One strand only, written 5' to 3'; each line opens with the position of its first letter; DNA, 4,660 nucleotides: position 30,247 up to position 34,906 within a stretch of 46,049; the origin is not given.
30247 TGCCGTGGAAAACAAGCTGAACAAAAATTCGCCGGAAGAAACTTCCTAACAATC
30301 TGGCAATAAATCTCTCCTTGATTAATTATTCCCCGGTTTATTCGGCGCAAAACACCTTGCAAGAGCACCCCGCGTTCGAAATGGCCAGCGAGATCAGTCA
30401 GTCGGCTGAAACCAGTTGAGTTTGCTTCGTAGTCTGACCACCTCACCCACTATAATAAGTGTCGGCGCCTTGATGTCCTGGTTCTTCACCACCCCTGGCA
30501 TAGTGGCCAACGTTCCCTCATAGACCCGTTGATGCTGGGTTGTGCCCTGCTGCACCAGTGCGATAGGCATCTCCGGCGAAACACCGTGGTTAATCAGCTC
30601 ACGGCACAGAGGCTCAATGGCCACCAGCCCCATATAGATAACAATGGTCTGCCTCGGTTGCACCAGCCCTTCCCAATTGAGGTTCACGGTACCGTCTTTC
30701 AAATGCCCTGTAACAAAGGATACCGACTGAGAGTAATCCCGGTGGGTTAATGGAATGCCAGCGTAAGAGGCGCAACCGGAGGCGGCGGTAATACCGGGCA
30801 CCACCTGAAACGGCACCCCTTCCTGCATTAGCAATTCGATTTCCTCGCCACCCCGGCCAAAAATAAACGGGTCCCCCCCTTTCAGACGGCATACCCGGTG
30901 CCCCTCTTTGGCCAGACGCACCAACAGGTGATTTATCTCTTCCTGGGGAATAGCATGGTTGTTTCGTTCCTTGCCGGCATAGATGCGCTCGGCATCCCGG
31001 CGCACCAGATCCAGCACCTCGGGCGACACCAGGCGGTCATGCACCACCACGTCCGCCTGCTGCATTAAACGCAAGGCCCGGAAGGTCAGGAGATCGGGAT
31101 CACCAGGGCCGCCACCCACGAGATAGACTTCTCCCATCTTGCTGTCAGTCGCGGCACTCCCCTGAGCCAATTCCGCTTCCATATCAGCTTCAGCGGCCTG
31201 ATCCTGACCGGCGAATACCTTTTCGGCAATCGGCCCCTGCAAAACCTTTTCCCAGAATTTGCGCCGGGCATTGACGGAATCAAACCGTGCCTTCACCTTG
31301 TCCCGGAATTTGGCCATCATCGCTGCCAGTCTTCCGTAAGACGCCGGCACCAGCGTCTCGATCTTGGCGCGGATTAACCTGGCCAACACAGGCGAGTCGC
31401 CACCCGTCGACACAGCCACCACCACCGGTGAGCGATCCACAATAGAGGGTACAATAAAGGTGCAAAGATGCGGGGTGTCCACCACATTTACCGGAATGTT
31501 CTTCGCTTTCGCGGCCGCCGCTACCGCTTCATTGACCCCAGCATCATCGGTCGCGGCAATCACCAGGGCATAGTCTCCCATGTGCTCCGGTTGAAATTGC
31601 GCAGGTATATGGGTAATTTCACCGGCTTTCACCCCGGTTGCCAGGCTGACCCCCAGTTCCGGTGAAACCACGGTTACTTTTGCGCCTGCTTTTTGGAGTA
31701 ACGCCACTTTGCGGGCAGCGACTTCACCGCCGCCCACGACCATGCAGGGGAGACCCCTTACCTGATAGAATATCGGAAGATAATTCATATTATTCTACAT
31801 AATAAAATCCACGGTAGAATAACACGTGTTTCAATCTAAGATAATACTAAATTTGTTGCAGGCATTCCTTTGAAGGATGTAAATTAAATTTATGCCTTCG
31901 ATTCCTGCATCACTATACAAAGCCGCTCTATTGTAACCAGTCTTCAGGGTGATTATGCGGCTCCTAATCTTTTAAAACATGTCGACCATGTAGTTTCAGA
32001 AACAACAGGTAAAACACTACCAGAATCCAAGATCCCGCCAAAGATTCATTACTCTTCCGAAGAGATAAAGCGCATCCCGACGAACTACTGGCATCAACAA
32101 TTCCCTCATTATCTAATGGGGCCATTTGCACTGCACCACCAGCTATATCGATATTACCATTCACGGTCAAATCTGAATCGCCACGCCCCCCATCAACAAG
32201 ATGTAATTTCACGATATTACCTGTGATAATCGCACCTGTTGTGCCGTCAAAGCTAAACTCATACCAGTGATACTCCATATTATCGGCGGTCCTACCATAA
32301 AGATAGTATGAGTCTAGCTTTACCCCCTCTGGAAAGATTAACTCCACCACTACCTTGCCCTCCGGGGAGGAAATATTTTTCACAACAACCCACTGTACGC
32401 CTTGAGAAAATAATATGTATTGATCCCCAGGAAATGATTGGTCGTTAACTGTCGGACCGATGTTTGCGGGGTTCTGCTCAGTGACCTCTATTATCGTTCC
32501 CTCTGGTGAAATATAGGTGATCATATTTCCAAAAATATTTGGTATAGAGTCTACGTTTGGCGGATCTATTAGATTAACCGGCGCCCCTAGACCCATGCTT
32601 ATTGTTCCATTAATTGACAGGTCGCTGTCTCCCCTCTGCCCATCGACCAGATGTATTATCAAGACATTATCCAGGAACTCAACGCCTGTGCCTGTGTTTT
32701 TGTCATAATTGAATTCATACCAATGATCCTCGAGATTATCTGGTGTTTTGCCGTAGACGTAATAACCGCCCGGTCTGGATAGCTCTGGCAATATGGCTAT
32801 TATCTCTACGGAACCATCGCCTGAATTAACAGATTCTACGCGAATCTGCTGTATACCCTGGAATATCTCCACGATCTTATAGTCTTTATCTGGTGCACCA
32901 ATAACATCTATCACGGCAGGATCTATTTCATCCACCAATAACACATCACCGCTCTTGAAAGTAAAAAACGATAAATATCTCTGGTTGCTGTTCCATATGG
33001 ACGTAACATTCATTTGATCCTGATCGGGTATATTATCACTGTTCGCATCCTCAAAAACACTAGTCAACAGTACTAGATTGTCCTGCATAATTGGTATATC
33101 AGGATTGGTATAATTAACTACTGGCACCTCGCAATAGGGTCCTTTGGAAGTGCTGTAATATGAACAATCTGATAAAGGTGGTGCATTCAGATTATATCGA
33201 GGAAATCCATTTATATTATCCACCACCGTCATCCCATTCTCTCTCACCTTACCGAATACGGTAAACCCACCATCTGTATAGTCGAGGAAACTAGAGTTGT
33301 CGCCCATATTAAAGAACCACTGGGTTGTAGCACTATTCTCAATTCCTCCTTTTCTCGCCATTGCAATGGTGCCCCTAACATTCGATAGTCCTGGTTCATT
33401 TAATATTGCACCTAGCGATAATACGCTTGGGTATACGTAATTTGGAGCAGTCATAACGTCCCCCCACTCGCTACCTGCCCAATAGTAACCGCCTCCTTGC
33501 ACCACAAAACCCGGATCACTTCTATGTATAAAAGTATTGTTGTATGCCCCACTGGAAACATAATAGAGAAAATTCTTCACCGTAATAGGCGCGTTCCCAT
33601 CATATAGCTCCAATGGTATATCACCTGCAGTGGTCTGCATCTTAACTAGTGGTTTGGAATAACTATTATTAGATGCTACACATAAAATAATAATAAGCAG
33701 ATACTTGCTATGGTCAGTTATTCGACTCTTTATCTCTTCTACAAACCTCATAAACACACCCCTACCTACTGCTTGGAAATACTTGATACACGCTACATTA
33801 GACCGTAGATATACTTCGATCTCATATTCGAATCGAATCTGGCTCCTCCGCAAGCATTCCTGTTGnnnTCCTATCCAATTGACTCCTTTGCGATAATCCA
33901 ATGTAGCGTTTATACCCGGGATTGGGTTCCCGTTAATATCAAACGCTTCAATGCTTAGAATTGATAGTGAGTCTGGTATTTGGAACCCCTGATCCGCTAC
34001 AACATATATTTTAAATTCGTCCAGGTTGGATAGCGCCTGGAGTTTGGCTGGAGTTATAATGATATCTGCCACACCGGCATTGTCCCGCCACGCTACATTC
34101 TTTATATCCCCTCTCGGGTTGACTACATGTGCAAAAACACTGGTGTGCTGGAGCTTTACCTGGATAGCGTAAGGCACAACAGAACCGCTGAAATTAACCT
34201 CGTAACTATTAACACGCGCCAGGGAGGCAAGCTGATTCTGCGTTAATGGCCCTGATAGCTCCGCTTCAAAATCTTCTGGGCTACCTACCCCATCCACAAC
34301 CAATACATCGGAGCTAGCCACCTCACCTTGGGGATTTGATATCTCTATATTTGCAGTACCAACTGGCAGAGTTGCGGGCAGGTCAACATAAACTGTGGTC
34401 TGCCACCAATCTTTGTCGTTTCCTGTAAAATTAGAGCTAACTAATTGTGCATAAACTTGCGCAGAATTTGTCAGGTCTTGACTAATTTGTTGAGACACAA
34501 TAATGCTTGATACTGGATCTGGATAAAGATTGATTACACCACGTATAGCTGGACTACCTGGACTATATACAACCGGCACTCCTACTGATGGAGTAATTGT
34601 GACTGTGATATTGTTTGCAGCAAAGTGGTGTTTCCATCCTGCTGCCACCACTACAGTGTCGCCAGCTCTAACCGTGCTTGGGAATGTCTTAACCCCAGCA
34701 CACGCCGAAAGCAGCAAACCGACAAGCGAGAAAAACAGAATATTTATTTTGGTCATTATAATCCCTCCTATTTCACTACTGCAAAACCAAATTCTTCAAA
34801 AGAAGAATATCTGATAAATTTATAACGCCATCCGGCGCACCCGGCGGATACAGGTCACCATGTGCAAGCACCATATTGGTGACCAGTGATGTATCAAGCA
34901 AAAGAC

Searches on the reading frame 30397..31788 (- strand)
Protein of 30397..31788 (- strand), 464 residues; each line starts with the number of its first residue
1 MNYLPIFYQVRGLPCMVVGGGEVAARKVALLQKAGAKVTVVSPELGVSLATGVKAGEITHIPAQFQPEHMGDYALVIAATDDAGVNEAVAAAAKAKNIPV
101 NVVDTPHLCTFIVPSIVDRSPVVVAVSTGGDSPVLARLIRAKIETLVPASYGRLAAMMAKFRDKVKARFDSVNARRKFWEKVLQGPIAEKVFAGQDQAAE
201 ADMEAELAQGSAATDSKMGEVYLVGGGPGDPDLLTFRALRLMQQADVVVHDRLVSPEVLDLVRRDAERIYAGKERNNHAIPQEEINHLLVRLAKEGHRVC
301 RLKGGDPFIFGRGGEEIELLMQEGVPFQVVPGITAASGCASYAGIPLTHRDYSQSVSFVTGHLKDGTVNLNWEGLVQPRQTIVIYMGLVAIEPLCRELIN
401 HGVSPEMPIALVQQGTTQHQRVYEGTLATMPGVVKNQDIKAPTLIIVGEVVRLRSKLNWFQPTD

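Call 7: search_protein_families(library=ncbifam, proteins=[window:30397-31788:-], max_evalue=1)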
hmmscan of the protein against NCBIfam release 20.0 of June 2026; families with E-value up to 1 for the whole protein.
window:30397-31788:- (464 aa): 33 families (the best 25 are shown)
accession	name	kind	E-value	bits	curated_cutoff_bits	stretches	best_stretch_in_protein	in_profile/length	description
NF007922.1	PRK10637.1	equivalog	1.1e-199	664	400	1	3-452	1-450/450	siroheme synthase CysG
NF004790.0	PRK06136.1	subfamily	6e-96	320.9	198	1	217-461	2-247/250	uroporphyrinogen-III C-methyltransferase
TIGR01469.1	cobA_cysG_Cterm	equivalog_domain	1.2e-93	313.3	185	1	219-454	1-237/238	uroporphyrinogen-III C-methyltransferase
TIGR01470.1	cysG_Nterm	subfamily_domain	2.5e-73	246.1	62.3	1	4-207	1-204/205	siroheme synthase, N-terminal domain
NF005524.0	PRK07168.1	equivalog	3.5e-71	240.2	603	1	219-459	3-243/474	uroporphyrin-III C-methyltransferase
TIGR01465.1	cobM_cbiF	equivalog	6.6e-45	153.3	259.65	1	221-453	1-229/247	precorrin-4 C(11)-methyltransferase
NF012017.0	PRK15473.1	equivalog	7.7e-33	113.9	408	1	217-450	6-235/257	cobalt-precorrin-4 methyltransferase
NF005222.0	PRK06718.1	equivalog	4.6e-32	111.3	204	1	5-184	4-182/203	NAD(P)-binding protein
NF005223.0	PRK06719.1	equivalog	3.8e-17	62.4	223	1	2-151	3-148/157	precorrin-2 dehydrogenase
TIGR01466.1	cobJ_cbiH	equivalog_domain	1e-16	61.2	246.35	1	221-450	1-223/239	precorrin-3B C(17)-methyltransferase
NF004647.0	PRK05990.1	equivalog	3e-16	59.6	271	2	290-367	95-169/245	precorrin-2 C(20)-methyltransferase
TIGR01467.1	cobI_cbiL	equivalog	8.5e-15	54.8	163.25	1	220-353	2-147/230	precorrin-2 C(20)-methyltransferase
NF004423.0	PRK05765.1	equivalog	2.6e-14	53.4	332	1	218-450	2-226/247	precorrin-3B C(17)-methyltransferase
NF004045.0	PRK05562.1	equivalog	1.6e-12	47.3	181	1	14-167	27-179/225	NAD(P)-dependent oxidoreductase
NF012022.0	PRK15478.1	equivalog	2.3e-10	40.3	425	1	223-352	4-128/241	precorrin-3B C(17)-methyltransferase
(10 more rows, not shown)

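Call 8: search_protein_families(library=pfam, proteins=[window:30397-31788:-], max_evalue=1)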
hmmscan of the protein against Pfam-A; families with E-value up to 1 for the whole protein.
window:30397-31788:- (464 aa): 6 families
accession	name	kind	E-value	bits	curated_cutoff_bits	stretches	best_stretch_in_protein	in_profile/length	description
PF00590.25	TP_methylase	-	3.9e-55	187.5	27.8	1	221-430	2-211/212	Tetrapyrrole (Corrin/Porphyrin) Methylases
PF13241.12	NAD_binding_7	-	4.4e-33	114.4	22.1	1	6-115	1-104/104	Putative NAD(P)-binding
PF10414.14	CysG_dimeriser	-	1.7e-23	82.6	23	1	150-207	1-58/58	Sirohaem synthase dimerisation region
PF14824.11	Sirohm_synth_M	-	6.1e-08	32.4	25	1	124-144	6-26/28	Sirohaem biosynthesis protein central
PF13478.12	XdhC_C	-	0.1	13.6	29.7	1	16-93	2-64/125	XdhC Rossmann domain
PF04055.27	Radical_SAM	-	0.12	13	29.5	1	273-325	21-78/166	Radical SAM superfamily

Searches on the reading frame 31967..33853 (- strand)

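Call 7: search_protein_families(library=ncbifam, proteins=[window:31967-33853:-], max_evalue=1)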
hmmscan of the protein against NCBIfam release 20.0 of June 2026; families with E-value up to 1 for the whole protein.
window:31967-33853:- (629 aa): 3 families
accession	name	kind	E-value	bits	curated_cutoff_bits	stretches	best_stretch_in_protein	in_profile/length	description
NF008151.0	PRK10903.1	equivalog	8.7e-32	110.1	308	1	57-218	18-166/190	peptidylprolyl isomerase A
NF008057.0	PRK10791.1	equivalog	2.1e-22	79.7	297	1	70-216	2-138/164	peptidylprolyl isomerase B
NF041766.1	choice_anch_U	domain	3.7e-18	66.2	32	2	496-574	20-90/92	choice-of-anchor U domain-containing protein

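Call 8: search_protein_families(library=pfam, proteins=[window:31967-33853:-], max_evalue=1)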
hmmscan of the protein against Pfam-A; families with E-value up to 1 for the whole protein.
window:31967-33853:- (629 aa): 1 family
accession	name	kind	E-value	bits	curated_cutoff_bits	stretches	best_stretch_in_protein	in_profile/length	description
PF00160.26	Pro_isomerase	-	8.2e-32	111.1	21.7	1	70-221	2-144/159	Cyclophilin type peptidyl-prolyl cis-trans isomerase/CLD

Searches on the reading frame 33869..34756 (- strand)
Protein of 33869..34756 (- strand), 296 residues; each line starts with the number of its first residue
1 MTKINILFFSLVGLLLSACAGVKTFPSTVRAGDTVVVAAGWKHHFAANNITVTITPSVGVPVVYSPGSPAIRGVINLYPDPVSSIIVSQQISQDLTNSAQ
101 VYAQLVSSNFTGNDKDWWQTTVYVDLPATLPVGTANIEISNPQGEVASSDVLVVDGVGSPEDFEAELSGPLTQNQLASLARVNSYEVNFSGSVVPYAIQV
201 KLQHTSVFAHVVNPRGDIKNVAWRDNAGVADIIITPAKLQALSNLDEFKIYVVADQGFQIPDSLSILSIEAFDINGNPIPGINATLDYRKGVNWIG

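Call 7: search_protein_families(library=ncbifam, proteins=[window:33869-34756:-], max_evalue=1)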
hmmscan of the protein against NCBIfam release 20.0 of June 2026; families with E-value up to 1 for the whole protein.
window:33869-34756:- (296 aa): 0 families

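Call 8: search_protein_families(library=pfam, proteins=[window:33869-34756:-], max_evalue=1)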
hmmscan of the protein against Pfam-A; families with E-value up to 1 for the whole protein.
window:33869-34756:- (296 aa): 1 family
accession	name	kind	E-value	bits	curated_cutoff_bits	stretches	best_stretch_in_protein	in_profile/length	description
PF24925.1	DUF7746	-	0.14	12.7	27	1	85-121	26-63/85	Domain of unknown function (DUF7746)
